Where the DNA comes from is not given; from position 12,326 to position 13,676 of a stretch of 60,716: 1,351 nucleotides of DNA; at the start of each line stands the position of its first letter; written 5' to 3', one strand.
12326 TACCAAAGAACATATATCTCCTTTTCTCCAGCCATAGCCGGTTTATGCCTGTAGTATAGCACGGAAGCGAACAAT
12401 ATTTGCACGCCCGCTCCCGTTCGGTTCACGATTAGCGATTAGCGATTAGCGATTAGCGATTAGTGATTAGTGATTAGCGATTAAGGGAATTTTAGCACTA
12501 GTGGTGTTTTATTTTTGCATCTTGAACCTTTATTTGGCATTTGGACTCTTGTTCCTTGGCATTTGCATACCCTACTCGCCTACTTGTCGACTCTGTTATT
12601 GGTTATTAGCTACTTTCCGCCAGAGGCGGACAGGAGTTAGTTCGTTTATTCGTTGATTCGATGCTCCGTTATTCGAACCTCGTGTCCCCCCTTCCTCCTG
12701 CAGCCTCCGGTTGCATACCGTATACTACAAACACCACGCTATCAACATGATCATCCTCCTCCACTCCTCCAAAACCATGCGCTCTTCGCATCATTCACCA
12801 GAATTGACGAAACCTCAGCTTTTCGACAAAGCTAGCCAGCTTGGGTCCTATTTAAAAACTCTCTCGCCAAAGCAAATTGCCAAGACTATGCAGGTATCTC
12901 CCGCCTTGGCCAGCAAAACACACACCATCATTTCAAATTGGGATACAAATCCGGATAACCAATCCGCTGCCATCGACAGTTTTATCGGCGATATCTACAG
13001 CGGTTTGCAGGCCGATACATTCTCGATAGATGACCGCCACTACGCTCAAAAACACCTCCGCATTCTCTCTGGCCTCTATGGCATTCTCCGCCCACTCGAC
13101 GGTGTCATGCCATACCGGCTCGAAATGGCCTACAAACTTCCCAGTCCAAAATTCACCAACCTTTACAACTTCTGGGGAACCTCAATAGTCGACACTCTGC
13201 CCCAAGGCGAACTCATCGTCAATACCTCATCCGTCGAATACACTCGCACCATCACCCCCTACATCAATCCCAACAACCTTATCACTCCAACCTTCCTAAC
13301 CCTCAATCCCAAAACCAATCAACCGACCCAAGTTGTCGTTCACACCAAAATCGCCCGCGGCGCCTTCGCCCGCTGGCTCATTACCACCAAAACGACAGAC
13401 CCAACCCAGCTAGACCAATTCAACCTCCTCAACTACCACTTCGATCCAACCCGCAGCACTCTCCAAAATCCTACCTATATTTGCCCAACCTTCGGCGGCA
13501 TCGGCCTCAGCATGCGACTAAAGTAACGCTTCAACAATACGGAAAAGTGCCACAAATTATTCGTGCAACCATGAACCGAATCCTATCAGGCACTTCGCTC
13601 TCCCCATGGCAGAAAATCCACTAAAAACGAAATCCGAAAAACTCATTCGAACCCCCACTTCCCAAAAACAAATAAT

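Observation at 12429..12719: Mosaic ~100-300 bp intergenic element: (CGATTAG)n heptad array + conserved ~95-bp core + octamer tract + GC hairpin, at least 5 copies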

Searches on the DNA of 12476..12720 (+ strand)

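Call 18: search_dna_similar(query=window:12476-12720:+, collection=plasmids, mode=distant, max_evalue=0.001)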
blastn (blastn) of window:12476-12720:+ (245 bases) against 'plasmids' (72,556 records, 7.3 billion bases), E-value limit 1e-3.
No match.

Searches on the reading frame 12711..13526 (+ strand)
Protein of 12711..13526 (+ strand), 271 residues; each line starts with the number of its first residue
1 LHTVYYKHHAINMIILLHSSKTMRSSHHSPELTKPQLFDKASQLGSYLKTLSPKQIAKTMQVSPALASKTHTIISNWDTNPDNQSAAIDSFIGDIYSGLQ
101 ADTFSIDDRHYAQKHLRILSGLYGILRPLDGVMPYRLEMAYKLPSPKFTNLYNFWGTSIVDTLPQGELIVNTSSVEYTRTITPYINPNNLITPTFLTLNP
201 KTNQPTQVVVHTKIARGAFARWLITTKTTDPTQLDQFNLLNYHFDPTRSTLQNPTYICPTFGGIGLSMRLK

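Call 12: search_protein_families(library=pfam, proteins=[window:12711-13526:+])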
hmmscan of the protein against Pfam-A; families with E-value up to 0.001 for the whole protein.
window:12711-13526:+ (271 aa): 1 family
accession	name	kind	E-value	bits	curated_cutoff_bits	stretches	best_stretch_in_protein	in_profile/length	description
PF03883.20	H2O2_YaaD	-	3.5e-63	213.7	29.6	1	13-246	1-234/236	Peroxide stress protein YaaA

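Call 15: find_encoding_contigs(protein=window:12747-13526:+, flank=10000, max_places=10)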
Protein window:12747-13526:+ (259 aa): 8 contigs read that carry it; 7 places shown.
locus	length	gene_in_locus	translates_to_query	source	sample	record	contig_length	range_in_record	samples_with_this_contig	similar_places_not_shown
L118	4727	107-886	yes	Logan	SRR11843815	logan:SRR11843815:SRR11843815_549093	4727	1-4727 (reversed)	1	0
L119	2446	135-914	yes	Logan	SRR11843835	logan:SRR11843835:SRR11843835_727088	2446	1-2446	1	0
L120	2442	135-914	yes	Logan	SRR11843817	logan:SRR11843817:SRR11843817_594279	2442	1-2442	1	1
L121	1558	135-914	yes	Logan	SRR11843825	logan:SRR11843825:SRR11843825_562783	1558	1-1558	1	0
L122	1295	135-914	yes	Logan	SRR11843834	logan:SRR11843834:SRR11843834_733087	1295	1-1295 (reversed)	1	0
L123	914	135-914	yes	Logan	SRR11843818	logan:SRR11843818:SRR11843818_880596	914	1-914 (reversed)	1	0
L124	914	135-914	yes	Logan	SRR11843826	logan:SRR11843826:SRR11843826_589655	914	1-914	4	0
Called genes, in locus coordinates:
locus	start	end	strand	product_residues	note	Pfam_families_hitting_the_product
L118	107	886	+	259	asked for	PF03883:H2O2_YaaD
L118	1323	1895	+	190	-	PF08239:SH3_3, PF01464:SLT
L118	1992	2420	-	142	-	-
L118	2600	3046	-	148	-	-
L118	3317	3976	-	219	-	-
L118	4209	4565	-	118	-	PF08818:DUF1801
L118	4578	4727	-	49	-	?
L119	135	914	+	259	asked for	PF03883:H2O2_YaaD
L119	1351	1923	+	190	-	PF08239:SH3_3, PF01464:SLT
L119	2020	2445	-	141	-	?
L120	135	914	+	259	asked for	PF03883:H2O2_YaaD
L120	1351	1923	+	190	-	PF08239:SH3_3, PF01464:SLT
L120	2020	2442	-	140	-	?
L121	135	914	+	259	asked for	PF03883:H2O2_YaaD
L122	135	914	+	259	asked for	PF03883:H2O2_YaaD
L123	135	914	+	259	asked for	PF03883:H2O2_YaaD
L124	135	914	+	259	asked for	PF03883:H2O2_YaaD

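Call 20: find_homologous_proteins(query=window:12747-13526:+, max_evalue=1e-30)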
Query window:12747-13526:+ (259 aa): 3529 proteins with E <= 1e-30 among 4541 candidates; the best 120 are listed.
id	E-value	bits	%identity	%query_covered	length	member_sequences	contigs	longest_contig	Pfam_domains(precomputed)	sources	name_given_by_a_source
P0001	1.3e-164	564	100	96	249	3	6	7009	PF03883.21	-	-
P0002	4.0e-110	385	67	100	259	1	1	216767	PF03883.21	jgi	jgi:cytoplasmic iron level regulating protein YaaA (DUF328/UPF0246 family)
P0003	1.6e-103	364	63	100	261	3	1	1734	PF03883.21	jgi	jgi:cytoplasmic iron level regulating protein YaaA (DUF328/UPF0246 family)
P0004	6.6e-100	352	61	100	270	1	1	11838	PF03883.21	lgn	-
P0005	6.9e-100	352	60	100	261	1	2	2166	PF03883.21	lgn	-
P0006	1.4e-99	351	58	100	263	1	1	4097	PF03883.21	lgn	-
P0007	2.7e-99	350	62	100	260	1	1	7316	PF03883.21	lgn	-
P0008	1.4e-98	347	60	99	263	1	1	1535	PF03883.21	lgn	-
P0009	2.5e-98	347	59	100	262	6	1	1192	PF03883.21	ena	-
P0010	2.8e-98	346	60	99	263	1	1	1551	PF03883.21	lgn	-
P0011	2.7e-97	343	60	99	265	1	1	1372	PF03883.21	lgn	-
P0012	5.0e-97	342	59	99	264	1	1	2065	PF03883.21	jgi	jgi:cytoplasmic iron level regulating protein YaaA (DUF328/UPF0246 family)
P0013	8.6e-97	342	59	100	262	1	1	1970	PF03883.21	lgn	-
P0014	1.3e-96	341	59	100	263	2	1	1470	PF03883.21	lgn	-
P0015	4.7e-96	339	60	100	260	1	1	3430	PF03883.21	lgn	-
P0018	8.9e-96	338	58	99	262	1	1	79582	PF03883.21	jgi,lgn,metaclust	metaclust:\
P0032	1.5e-94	334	58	99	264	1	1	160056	PF03883.21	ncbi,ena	-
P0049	5.8e-94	332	57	100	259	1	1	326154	PF03883.21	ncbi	-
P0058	2.4e-93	330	58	100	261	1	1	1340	PF03883.21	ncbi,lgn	-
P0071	1.0e-92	328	58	100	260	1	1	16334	PF03883.21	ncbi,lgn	-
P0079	2.7e-92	327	58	100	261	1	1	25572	PF03883.21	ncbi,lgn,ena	-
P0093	5.3e-92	326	59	100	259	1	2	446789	PF03883.21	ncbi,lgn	-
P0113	2.6e-91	324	57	100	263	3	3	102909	PF03883.21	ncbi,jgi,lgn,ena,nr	ncbi:MAG TPA: YaaA family protein [Candidatus Saccharimonadales bacterium]|nr:YaaA family protein [C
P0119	4.6e-91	323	56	99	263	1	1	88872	PF03883.21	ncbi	-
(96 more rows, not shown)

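Call 21: find_encoding_contigs(protein=P0001, flank=10000, max_places=10)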
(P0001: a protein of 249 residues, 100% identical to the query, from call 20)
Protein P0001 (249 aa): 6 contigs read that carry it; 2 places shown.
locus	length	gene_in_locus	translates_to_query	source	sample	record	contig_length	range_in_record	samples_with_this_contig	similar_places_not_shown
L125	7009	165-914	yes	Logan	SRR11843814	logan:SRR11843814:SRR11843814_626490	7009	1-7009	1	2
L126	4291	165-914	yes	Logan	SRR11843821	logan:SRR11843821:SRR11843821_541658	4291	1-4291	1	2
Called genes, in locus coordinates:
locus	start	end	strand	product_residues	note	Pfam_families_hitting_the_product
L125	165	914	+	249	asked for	PF03883:H2O2_YaaD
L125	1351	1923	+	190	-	PF08239:SH3_3, PF01464:SLT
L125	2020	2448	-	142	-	-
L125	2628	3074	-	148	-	-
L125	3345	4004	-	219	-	-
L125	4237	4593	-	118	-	PF08818:DUF1801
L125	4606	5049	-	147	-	PF01243:PNPOx_N (weak)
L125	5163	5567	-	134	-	-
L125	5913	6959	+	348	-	PF01170:UPF0020, PF05175:MTS (weak), PF13649:Methyltransf_25 (faint)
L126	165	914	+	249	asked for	PF03883:H2O2_YaaD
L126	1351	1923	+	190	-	PF08239:SH3_3, PF01464:SLT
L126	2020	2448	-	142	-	-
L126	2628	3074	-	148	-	-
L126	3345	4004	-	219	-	-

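Call 22: find_encoding_contigs(protein=P0002, flank=10000, max_places=4)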
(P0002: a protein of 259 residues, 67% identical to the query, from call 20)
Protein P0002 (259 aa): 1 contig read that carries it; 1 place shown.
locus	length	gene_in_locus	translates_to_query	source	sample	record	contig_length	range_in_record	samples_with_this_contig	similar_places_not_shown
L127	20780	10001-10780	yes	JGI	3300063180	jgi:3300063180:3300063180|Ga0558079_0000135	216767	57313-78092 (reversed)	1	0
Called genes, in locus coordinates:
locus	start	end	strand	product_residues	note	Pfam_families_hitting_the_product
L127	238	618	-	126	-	-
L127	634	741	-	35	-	-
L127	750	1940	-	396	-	PF00390:malic, PF03949:Malic_M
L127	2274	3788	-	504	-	-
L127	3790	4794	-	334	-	PF00881:Nitroreductase (faint)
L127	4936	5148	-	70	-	PF01022:HTH_5 (weak)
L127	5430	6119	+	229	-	PF00175:NAD_binding_1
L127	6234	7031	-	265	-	PF03437:BtpA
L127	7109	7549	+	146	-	PF06983:3-dmu-9_3-mt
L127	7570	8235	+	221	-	PF03167:UDG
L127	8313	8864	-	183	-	PF01872:RibD_C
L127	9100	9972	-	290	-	PF08282:Hydrolase_3 (faint)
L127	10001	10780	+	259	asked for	PF03883:H2O2_YaaD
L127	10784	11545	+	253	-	PF15610:PRTase_3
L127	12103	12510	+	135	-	-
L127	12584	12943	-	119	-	PF08818:DUF1801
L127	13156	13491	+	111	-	PF12840:HTH_20 (weak), PF01022:HTH_5 (weak)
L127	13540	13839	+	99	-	-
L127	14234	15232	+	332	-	-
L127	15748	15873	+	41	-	-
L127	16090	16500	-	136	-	PF00293:NUDIX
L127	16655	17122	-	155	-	PF12802:MarR_2, PF01047:MarR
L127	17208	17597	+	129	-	PF00903:Glyoxalase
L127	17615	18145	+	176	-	PF08922:DUF1905, PF13376:OmdA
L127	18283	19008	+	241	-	-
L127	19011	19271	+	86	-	-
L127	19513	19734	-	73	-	-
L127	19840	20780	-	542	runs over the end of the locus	-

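Call 33: list_cluster_members(proteins=[P0032, P0049, P0058, P0071, P0079, P0093, P0113, P0119, P0002, P0018])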
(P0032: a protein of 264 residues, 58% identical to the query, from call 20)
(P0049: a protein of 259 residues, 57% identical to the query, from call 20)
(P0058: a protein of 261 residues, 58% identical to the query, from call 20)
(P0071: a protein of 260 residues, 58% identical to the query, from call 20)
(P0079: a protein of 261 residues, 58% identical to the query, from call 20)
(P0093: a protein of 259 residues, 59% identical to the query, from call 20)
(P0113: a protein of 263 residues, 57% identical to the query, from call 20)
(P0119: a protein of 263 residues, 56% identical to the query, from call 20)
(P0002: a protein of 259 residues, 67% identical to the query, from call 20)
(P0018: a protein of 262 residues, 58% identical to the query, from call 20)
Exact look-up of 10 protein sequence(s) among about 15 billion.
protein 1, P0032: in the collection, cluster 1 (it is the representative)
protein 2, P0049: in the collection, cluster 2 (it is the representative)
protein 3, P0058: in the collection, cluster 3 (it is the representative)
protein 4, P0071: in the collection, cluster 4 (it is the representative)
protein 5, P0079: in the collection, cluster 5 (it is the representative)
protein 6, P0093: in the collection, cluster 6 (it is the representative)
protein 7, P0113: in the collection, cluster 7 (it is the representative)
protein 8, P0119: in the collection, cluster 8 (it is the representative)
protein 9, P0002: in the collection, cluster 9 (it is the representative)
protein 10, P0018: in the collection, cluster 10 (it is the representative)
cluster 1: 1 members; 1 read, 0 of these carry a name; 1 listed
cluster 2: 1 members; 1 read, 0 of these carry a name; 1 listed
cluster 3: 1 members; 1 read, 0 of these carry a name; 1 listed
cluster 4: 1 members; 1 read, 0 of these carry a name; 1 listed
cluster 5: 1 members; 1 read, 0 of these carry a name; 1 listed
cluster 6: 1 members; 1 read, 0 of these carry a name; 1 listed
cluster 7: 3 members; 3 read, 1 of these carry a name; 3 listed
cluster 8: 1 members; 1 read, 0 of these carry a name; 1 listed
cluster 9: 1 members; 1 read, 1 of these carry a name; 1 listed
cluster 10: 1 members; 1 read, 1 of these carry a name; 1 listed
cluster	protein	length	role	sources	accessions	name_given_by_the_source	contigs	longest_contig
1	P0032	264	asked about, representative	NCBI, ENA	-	-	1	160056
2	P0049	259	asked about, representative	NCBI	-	-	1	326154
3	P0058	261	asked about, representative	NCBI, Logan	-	-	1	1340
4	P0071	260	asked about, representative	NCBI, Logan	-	-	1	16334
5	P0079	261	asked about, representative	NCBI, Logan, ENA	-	-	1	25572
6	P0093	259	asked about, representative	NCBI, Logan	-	-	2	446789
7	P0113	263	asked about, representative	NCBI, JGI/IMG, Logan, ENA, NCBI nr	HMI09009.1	MAG TPA: YaaA family protein [Candidatus Saccharimonadales bacterium] | YaaA family protein [Candidatus Saccharimonadales bacterium]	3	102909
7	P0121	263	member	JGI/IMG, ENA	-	-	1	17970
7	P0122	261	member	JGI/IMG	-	-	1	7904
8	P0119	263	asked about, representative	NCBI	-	-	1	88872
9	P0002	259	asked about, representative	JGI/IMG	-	cytoplasmic iron level regulating protein YaaA (DUF328/UPF0246 family)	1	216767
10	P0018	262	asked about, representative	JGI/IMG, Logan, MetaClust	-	\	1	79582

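Call 34: find_encoding_contigs(protein=P0093, flank=3000, max_places=3)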
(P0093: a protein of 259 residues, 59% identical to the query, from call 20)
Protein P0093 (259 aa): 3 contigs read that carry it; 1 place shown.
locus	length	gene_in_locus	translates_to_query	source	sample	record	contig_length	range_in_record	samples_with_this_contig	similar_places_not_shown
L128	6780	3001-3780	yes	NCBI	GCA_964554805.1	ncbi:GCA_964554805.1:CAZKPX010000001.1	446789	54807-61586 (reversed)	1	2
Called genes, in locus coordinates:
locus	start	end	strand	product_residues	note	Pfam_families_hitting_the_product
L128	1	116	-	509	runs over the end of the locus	PF00749:tRNA-synt_1c, PF19269:Anticodon_2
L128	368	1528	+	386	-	-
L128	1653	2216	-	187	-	PF03729:DUF308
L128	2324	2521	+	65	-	PF04024:PspC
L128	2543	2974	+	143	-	PF08818:DUF1801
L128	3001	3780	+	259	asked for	PF03883:H2O2_YaaD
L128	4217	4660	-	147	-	PF04304:DUF454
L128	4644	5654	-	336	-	PF00762:Ferrochelatase, PF01903:CbiX (faint)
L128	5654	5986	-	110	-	PF01588:tRNA_bind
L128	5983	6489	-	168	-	PF06414:Zeta_toxin, PF13671:AAA_33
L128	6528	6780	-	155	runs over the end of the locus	PF05014:Nuc_deoxyrib_tr, PF15891:Nuc_deoxyri_tr2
